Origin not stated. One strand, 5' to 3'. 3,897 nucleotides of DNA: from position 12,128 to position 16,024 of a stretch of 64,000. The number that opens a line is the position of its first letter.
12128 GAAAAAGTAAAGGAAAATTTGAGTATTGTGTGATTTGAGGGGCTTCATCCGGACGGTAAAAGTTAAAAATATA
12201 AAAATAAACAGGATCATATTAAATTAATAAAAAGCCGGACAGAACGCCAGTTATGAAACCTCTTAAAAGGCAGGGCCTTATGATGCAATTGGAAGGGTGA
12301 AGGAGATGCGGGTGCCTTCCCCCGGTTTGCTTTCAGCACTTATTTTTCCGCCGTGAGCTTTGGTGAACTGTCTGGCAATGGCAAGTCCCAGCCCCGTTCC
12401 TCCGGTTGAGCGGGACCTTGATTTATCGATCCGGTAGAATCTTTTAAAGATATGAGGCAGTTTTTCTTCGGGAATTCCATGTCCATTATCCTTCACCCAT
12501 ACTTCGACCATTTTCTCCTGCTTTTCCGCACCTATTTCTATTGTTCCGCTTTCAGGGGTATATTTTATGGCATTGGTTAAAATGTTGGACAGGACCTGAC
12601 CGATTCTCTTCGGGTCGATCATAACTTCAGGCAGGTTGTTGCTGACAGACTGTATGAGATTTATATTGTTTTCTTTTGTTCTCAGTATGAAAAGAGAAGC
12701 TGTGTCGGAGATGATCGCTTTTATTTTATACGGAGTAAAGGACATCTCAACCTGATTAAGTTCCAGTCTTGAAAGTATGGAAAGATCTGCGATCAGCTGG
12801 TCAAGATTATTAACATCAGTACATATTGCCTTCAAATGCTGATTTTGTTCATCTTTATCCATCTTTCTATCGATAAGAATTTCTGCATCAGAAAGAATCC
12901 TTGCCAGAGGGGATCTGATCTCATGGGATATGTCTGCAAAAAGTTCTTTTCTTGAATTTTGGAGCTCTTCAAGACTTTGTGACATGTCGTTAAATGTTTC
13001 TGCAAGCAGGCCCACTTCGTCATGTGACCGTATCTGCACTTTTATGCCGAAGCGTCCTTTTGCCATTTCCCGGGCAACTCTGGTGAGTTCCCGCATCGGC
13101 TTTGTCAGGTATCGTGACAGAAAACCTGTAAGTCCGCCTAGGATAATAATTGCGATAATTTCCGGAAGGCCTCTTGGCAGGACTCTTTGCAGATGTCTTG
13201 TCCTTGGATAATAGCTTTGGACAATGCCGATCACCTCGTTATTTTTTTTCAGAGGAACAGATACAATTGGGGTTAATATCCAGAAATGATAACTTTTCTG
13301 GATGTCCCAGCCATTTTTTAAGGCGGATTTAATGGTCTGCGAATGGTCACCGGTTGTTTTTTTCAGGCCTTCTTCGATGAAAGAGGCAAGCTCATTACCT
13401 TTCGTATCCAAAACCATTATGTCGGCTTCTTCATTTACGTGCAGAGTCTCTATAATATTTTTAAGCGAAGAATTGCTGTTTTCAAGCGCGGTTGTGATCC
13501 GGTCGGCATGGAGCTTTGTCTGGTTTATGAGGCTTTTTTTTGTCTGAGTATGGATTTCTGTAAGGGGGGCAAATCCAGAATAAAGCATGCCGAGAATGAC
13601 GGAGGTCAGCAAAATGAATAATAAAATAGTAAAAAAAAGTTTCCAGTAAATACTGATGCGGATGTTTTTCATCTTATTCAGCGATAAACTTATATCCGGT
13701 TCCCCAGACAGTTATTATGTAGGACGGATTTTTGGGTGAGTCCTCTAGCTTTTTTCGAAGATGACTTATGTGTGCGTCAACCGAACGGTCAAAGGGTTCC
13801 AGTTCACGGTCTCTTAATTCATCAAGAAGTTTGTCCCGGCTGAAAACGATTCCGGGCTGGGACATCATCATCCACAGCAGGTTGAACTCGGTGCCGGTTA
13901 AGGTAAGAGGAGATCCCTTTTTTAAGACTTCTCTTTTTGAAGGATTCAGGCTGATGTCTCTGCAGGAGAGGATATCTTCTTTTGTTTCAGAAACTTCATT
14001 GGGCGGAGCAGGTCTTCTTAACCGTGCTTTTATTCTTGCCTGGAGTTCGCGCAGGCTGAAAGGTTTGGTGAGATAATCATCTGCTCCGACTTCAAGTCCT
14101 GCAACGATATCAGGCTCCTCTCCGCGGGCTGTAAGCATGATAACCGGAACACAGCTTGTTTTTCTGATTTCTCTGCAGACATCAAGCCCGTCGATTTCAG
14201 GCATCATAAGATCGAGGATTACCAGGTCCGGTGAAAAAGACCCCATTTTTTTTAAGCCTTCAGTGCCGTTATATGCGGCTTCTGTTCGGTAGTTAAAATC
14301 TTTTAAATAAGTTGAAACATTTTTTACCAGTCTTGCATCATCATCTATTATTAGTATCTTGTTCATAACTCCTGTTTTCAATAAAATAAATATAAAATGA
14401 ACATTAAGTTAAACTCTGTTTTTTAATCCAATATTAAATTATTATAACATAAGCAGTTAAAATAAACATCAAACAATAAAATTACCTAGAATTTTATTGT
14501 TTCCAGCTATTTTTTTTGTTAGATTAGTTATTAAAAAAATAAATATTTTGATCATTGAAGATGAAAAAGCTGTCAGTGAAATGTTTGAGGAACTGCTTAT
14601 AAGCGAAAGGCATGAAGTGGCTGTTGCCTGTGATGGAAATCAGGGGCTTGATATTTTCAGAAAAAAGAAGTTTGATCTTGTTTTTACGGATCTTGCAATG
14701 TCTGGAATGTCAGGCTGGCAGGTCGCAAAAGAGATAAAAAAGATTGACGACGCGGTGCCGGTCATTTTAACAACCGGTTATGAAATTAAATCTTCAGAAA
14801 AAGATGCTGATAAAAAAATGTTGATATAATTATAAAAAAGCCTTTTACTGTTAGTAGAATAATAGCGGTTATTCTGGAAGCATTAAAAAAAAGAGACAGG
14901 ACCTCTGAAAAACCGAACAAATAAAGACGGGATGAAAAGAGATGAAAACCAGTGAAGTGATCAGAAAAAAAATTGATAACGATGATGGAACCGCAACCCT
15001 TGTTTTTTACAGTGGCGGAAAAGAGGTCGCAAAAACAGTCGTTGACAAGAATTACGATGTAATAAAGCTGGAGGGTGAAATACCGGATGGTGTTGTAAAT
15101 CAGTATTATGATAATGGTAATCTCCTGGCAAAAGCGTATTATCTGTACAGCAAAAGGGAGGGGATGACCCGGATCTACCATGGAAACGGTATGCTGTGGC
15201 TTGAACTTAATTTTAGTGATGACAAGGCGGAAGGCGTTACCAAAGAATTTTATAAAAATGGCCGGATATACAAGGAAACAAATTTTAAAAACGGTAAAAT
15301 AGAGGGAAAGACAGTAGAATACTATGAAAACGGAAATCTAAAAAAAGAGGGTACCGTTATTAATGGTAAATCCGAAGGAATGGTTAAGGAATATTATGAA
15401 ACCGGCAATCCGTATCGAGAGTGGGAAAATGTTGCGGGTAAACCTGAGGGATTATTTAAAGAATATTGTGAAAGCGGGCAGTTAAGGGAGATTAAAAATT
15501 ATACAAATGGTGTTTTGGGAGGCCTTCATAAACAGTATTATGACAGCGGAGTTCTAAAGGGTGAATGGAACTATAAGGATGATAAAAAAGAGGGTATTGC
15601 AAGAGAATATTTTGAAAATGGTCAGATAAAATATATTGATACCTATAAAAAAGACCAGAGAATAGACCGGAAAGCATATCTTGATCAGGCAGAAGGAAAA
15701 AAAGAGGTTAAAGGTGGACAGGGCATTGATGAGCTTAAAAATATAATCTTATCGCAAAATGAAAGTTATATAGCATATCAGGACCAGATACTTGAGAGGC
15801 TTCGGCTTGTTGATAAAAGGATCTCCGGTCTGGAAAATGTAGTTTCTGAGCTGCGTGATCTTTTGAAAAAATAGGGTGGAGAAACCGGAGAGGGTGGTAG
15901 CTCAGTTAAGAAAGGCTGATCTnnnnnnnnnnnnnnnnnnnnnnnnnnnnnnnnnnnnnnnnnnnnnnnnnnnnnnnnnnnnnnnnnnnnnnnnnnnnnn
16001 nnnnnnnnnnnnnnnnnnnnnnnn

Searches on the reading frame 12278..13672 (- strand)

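Call 54: search_protein_families(library=pfam, proteins=[window:12278-13672:-], max_evalue=0.000001)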
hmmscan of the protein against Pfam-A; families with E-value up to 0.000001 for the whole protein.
window:12278-13672:- (464 aa): 3 families
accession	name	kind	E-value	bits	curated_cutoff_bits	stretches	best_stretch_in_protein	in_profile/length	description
PF02518.31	HATPase_c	-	5.3e-35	120.6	26.4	1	353-462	2-109/111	Histidine kinase-, DNA gyrase B-, and HSP90-like ATPase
PF00672.30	HAMP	-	1.3e-15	57.9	25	1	184-236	1-53/53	HAMP domain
PF00512.31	HisKA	-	1.7e-12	47.6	26.9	1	241-304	2-64/66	His Kinase A (phospho-acceptor) domain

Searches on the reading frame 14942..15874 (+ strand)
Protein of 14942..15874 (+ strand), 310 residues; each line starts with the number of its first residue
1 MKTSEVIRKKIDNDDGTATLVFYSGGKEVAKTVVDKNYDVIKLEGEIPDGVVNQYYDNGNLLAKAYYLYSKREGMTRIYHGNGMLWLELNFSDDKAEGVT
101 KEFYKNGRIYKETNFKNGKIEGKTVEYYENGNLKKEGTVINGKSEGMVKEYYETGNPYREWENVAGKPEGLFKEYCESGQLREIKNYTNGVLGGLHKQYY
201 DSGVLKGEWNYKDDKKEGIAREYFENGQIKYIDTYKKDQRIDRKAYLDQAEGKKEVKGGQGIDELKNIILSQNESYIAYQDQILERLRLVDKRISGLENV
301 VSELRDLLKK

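Call 54: search_protein_families(library=pfam, proteins=[window:14942-15874:+], max_evalue=0.000001)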
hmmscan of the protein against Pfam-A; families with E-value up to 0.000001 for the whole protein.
window:14942-15874:+ (310 aa): 1 family
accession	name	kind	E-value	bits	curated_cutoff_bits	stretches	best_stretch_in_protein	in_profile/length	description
PF07661.19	MORN_2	-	9.2e-30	99.6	29.6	0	216-237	1-22/22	MORN repeat variant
